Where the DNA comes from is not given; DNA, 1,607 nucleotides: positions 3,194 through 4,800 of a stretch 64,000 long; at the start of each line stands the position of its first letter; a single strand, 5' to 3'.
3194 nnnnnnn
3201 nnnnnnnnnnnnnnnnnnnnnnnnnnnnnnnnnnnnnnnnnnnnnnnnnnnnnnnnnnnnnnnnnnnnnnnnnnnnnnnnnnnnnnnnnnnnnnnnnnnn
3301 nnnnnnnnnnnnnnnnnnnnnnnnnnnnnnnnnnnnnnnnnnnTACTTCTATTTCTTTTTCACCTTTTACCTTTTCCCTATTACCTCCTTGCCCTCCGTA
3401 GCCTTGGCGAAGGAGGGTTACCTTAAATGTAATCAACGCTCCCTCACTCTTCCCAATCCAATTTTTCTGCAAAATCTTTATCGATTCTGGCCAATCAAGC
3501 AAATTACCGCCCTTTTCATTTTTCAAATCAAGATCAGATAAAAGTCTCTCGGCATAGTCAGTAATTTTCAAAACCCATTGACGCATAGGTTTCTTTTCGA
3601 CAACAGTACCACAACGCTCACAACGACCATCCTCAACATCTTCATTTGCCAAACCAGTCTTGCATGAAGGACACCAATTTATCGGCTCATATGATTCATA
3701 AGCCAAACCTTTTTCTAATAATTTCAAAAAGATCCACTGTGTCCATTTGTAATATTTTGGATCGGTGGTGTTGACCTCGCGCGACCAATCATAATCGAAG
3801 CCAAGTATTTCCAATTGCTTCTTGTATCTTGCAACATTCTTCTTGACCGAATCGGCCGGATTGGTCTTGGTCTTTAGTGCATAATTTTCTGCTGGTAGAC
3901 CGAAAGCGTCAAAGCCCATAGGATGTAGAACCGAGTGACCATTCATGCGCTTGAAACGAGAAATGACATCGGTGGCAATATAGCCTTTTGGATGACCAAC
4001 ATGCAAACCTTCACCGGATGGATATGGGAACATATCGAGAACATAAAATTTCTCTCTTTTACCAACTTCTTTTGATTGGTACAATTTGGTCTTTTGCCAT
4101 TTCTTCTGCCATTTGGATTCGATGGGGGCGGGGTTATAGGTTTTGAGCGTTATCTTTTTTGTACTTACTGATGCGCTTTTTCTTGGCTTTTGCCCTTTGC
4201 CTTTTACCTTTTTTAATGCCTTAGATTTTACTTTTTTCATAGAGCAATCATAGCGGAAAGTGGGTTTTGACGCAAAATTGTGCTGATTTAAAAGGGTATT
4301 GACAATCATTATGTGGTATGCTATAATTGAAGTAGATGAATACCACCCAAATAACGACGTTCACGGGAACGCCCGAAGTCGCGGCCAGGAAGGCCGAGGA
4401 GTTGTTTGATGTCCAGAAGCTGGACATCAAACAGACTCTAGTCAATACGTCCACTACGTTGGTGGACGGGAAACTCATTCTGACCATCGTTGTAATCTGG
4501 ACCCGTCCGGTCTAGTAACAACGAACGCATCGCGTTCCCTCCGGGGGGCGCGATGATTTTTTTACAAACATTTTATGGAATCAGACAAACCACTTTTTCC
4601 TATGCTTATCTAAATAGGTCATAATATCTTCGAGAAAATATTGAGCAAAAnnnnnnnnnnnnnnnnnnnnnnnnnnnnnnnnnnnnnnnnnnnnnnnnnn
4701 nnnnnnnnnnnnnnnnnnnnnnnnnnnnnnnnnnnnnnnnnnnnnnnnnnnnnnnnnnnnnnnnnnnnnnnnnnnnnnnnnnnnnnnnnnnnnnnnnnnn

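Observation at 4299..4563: Stand-alone consensus-promoter / terminator unit with a GC-rich structured transcript or a leaderless 59-aa ORF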

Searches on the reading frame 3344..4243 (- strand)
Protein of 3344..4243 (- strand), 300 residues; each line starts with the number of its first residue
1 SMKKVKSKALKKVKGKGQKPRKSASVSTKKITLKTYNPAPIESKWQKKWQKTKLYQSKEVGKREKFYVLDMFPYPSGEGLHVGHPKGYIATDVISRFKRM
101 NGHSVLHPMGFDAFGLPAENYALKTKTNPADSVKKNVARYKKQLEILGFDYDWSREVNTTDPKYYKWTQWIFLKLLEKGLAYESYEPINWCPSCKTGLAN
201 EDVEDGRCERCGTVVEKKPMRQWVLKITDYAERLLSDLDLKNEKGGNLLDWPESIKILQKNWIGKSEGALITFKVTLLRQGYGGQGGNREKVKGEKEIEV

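Call 10: find_related_loci(query=window:3344-4243:-, collection=genome_contigs, flank=6000)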
Query window:3344-4243:- (300 aa) in genome_contigs; peptide patterns used: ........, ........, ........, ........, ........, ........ (x = any residue, [..] = any of these).
600 stretches matched a pattern (row limit reached: there are more); 595 encode a relative of the query (tblastn E <= 1e-3); the best 80 are kept; 80 distinct loci.
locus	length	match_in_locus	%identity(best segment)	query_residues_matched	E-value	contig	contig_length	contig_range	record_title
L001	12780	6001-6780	81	28-300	1e-147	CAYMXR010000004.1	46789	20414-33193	MAG TPA_asm: uncultured Candidatus Saccharibacteria bacterium isolate SRP285395_co1_44 genome assembly, contig: NODE_960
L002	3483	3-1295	94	33-300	3e-135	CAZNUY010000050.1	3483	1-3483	MAG TPA_asm: uncultured Candidatus Saccharibacteria bacterium isolate SRP133034_co1_83 genome assembly, contig: NODE_223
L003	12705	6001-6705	79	33-275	9e-131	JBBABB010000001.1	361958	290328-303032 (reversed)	MAG: Candidatus Paceibacterota bacterium isolate SO_2017_GW3_9 scaffold_29_c2_OW296A_2017, whole genome shotgun sequence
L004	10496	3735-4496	71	36-298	1e-124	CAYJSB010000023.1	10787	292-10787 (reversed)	MAG TPA_asm: uncultured Candidatus Saccharibacteria bacterium isolate ERP125453_co1_310 genome assembly, contig: NODE_70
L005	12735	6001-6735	70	30-282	8e-125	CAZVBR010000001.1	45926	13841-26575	MAG TPA_asm: uncultured Candidatus Saccharibacteria bacterium isolate binchicken_co32_239 genome assembly, contig: NODE_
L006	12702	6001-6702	75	34-275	8e-124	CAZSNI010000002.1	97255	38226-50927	MAG TPA_asm: uncultured Candidatus Saccharibacteria bacterium isolate SRP286056_co1_435 genome assembly, contig: NODE_16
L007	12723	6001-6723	69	29-276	7e-119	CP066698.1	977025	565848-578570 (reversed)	MAG: Candidatus Falkowbacteria bacterium isolate NC_groundwater_1683_Pr3_B-0.1um_40_26 chromosome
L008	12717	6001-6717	68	31-276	1e-118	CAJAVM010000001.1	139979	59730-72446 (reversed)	uncultured bacterium isolate Loc080925-6m_bin-0519 genome assembly, contig: bin-0519:01/27, whole genome shotgun sequenc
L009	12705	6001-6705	67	33-275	5e-117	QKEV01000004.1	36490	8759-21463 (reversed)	MAG: bacterium isolate SZUA-485 scaffold_2617, whole genome shotgun sequence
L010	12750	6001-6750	65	33-285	5e-117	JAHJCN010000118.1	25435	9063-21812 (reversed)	MAG: Patescibacteria group bacterium isolate Modern_marine.mb.308 Modern_marine.mb.308_k141_2433989, whole genome shotgu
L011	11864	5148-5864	67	30-275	1e-115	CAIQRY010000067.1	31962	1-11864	uncultured bacterium isolate AM-lipid-02-D9_bin-0787 genome assembly, contig: bin-0787:67/68, whole genome shotgun seque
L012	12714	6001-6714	68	31-276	4e-115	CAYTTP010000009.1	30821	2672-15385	MAG TPA_asm: uncultured Candidatus Saccharibacteria bacterium isolate SRP302895_co1_265 genome assembly, contig: NODE_26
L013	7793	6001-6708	66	33-275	1e-114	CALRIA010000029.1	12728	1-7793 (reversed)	MAG: Candidatus Magasanikbacteria bacterium isolate MaH-04nov19-74 genome assembly, contig: MaH-04nov19-C12843, whole ge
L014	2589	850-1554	70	33-275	6e-119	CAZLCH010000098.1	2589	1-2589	MAG TPA_asm: uncultured Gammaproteobacteria bacterium isolate SRP173033_co3_113 genome assembly, contig: NODE_73657_leng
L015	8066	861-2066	78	36-277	3e-114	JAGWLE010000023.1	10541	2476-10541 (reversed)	MAG: Patescibacteria group bacterium isolate REEB178 contig-150_8185, whole genome shotgun sequence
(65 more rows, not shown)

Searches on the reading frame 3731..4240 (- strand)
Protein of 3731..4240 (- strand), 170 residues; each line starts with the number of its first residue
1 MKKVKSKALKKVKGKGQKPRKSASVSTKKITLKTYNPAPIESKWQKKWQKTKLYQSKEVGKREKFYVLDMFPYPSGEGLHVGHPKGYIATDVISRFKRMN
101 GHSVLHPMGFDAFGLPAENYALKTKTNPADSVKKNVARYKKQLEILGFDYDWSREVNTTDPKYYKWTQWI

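Call 56: find_homologous_proteins(query=window:3731-4240:-, max_evalue=1e-40)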
Query window:3731-4240:- (170 aa): 5872 proteins with E <= 1e-40 among 8000 candidates; the best 120 are listed.
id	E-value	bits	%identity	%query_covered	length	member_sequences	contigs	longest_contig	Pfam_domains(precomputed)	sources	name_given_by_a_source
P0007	5.0e-74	266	79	85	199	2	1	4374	PF09334.18,PF00133.29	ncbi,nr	ncbi:MAG: class I tRNA ligase family protein, partial [Patescibacteria group bacterium]|nr:class I t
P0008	3.7e-71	256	78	81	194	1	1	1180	PF09334.18,PF00133.29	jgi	jgi:leucyl-tRNA synthetase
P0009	5.1e-71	256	80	81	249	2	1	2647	PF09334.18,PF00133.29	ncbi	ncbi:MAG: class I tRNA ligase family protein, partial [Patescibacteria group bacterium]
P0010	1.2e-70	255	78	82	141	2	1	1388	PF09334.18,PF00133.29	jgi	-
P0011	1.6e-70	254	72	87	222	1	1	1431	PF09334.18,PF00133.29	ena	-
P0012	4.0e-70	253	92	69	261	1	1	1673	PF09334.18,PF00133.29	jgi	jgi:hypothetical protein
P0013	1.0e-68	248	77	81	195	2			PF09334.18,PF00133.29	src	-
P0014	3.0e-68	247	71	83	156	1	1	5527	PF09334.18,PF00133.29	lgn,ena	-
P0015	6.5e-68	246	79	80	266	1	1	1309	PF09334.18,PF00133.29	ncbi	-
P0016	1.4e-67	245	70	93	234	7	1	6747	PF09334.18,PF00133.29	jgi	-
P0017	2.1e-67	244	78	79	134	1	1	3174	PF09334.18,PF00133.29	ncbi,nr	ncbi:MAG: class I tRNA ligase family protein, partial [Patescibacteria group bacterium]|nr:class I t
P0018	1.2e-66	242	75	82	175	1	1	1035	PF09334.18,PF00133.29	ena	-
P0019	2.8e-65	237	83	64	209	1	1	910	PF09334.18,PF00133.29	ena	-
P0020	3.4e-65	237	73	82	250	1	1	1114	PF09334.18,PF00133.29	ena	-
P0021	5.5e-65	236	70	82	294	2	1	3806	PF09334.18,PF13603.13,PF00133.29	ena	-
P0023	1.2e-64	235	86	63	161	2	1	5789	PF09334.18,PF00133.29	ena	-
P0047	2.7e-61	224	96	59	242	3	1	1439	PF09334.18,PF13603.13,PF00133.29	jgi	jgi:leucyl-tRNA synthetase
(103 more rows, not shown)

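Call 57: find_encoding_contigs(protein=P0007, flank=4000, max_places=3)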
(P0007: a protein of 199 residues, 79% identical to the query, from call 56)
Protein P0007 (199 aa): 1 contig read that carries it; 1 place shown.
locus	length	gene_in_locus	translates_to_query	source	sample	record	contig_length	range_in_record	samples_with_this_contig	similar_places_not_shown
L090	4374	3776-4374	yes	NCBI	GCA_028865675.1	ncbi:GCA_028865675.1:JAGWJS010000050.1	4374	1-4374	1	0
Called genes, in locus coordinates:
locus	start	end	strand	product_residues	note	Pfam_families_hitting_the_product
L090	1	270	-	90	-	?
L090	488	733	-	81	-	-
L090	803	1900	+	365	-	PF01926:MMR_HSR1, PF02421:FeoB_N, PF06071:YchF-GTPase_C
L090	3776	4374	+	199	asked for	PF00133:tRNA-synt_1, PF09334:tRNA-synt_1g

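Call 58: find_encoding_contigs(protein=P0016, flank=4000, max_places=3)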
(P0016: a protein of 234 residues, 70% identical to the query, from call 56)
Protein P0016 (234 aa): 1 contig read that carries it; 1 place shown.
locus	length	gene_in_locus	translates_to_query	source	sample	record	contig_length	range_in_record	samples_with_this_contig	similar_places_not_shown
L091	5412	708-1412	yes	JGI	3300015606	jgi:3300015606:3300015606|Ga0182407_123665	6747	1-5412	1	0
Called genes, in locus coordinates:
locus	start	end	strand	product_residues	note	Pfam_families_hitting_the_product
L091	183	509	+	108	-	-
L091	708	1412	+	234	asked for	PF00133:tRNA-synt_1, PF09334:tRNA-synt_1g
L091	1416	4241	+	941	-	PF13603:tRNA-synt_1_2, PF00293:NUDIX, PF06821:Ser_hydrolase, PF00133:tRNA-synt_1, PF08264:Anticodon_1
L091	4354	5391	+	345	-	PF04545:Sigma70_r4, PF05066:HARE-HTH (faint)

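Call 59: find_encoding_contigs(protein=P0011, flank=4000, max_places=3)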
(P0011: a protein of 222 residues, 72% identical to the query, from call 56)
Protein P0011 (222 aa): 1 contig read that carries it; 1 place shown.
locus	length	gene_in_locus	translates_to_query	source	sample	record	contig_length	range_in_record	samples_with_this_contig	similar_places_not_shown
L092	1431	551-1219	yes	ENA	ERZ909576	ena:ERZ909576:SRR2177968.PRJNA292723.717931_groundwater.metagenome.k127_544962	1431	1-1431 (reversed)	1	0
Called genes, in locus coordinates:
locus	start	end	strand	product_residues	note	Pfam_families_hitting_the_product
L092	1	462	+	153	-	?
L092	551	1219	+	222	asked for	PF00133:tRNA-synt_1, PF09334:tRNA-synt_1g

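Call 92: find_encoding_contigs(protein=P0023, flank=6000, max_places=2)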
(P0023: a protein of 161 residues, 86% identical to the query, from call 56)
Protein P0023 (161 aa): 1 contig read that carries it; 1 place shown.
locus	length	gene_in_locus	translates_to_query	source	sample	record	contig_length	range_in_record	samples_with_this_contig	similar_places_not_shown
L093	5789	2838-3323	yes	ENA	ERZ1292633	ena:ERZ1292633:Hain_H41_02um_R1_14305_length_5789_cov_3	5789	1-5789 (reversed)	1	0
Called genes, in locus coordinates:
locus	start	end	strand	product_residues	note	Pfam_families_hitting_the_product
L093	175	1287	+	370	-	PF01926:MMR_HSR1, PF02421:FeoB_N (weak), PF06071:YchF-GTPase_C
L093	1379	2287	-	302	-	-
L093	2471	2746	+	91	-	-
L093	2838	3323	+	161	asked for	PF00133:tRNA-synt_1, PF09334:tRNA-synt_1g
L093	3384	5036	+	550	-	PF00512:HisKA, PF02518:HATPase_c, PF00072:Response_reg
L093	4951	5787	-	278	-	?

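Call 93: find_encoding_contigs(protein=P0047, flank=3000, max_places=3)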
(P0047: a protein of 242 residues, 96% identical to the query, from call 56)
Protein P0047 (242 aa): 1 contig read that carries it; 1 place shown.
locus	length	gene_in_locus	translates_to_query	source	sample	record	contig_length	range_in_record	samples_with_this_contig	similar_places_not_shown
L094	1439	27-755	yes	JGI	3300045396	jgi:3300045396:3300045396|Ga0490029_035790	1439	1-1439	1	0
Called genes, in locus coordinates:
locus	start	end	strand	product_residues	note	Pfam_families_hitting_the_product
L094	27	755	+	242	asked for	PF00133:tRNA-synt_1, PF09334:tRNA-synt_1g, PF13603:tRNA-synt_1_2 (weak)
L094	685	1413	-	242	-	PF00133:tRNA-synt_1, PF09334:tRNA-synt_1g, PF13603:tRNA-synt_1_2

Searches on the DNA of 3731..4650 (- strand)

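Call 4: search_rna_families(source=window, start=4200, end=4650, threshold=evalue, max_evalue=10, show_alignments=4)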
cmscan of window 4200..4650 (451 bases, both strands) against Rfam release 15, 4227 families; matches with E-value up to 10: 7.
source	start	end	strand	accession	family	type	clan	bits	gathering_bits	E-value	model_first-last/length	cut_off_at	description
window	4338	4428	-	RF00554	SNORA48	Gene; snRNA; snoRNA; HACA-box;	CL00037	17.4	50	0.35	1-135/135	no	Small nucleolar RNA SNORA48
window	4553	4611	-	RF01634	ceN44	Gene; snRNA; snoRNA; CD-box;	-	16.9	70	0.98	1-74/74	no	Caenorhabditis snoRNA ceN44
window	4221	4302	+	RF03176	MIR7729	Gene; miRNA;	-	16.4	92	1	1-86/86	no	MIR7729 microRNA precursor family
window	4404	4431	-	RF00999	mir-924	Gene; miRNA;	-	15.7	70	2.2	11-39/51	no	mir-924 microRNA precursor family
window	4402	4433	-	RF04036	mir-2076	Gene; miRNA;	-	14.7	90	5.1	1-68/68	no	mir-2076 microRNA precursor family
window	4499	4578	+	RF02620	BSnc119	Gene; sRNA;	-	14.3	115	7.6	1-90/90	no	Brucella sRNA 119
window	4548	4606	+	RF01652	ceN70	Gene; snRNA; snoRNA; CD-box;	-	13.9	65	4.5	1-71/71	no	Caenorhabditis snoRNA ceN70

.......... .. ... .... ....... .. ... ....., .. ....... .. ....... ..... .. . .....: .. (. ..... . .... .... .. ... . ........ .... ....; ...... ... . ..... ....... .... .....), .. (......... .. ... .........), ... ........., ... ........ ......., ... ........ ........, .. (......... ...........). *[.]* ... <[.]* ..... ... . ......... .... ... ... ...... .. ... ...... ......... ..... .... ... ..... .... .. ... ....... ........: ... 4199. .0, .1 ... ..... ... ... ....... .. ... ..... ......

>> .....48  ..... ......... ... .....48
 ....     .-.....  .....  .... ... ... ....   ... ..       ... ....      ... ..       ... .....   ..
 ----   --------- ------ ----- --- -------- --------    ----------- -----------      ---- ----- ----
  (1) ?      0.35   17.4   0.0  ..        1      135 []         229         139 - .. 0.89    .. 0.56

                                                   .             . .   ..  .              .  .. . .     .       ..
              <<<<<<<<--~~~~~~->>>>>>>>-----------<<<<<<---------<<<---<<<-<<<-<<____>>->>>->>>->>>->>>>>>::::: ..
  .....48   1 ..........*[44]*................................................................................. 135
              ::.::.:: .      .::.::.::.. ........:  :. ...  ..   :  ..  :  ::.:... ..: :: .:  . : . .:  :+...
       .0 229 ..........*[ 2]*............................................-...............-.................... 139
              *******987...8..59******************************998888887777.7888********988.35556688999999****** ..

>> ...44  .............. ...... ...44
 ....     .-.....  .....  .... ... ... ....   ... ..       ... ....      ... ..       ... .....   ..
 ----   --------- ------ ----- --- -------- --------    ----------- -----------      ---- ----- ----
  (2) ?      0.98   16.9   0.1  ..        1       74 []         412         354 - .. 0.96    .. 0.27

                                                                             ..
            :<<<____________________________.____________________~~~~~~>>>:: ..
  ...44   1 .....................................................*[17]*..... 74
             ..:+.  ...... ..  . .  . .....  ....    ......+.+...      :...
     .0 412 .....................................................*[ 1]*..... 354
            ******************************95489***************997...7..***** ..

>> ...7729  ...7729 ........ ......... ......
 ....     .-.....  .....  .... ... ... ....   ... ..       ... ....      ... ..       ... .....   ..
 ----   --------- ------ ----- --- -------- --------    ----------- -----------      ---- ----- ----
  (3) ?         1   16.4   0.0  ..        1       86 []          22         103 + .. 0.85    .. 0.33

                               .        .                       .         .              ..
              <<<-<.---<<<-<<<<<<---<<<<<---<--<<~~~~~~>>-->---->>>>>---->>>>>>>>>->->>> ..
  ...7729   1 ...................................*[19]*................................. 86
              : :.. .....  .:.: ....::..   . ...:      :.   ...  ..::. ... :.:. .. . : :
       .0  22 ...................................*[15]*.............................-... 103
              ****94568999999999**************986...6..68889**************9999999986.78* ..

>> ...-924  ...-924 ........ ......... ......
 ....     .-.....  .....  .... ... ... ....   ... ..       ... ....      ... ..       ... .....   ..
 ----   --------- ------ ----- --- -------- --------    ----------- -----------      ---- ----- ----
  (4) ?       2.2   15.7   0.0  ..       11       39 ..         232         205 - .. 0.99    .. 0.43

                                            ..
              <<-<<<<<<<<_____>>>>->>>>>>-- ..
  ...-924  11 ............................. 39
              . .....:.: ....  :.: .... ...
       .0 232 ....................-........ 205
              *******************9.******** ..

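Call 61: search_rna_families(sources=[L090, L091, L092, L086, L089], threshold=gathering)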
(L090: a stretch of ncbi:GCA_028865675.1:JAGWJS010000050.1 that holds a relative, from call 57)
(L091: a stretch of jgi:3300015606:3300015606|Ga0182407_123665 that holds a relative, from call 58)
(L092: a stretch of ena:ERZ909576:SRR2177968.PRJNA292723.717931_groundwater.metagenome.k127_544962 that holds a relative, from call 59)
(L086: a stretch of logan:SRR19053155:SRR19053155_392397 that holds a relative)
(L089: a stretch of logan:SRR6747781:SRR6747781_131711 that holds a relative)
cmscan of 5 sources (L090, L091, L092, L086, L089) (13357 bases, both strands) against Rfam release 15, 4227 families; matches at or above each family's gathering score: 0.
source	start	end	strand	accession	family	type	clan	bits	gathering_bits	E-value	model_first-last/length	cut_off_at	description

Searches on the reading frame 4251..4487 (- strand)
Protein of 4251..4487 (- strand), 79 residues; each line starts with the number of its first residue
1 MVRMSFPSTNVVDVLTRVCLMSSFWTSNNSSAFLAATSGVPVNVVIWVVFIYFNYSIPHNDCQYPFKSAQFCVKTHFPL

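Call 9: search_protein_families(library=pfam, proteins=[window:4251-4487:-], max_evalue=1)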
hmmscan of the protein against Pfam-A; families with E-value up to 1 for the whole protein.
window:4251-4487:- (79 aa): 0 families
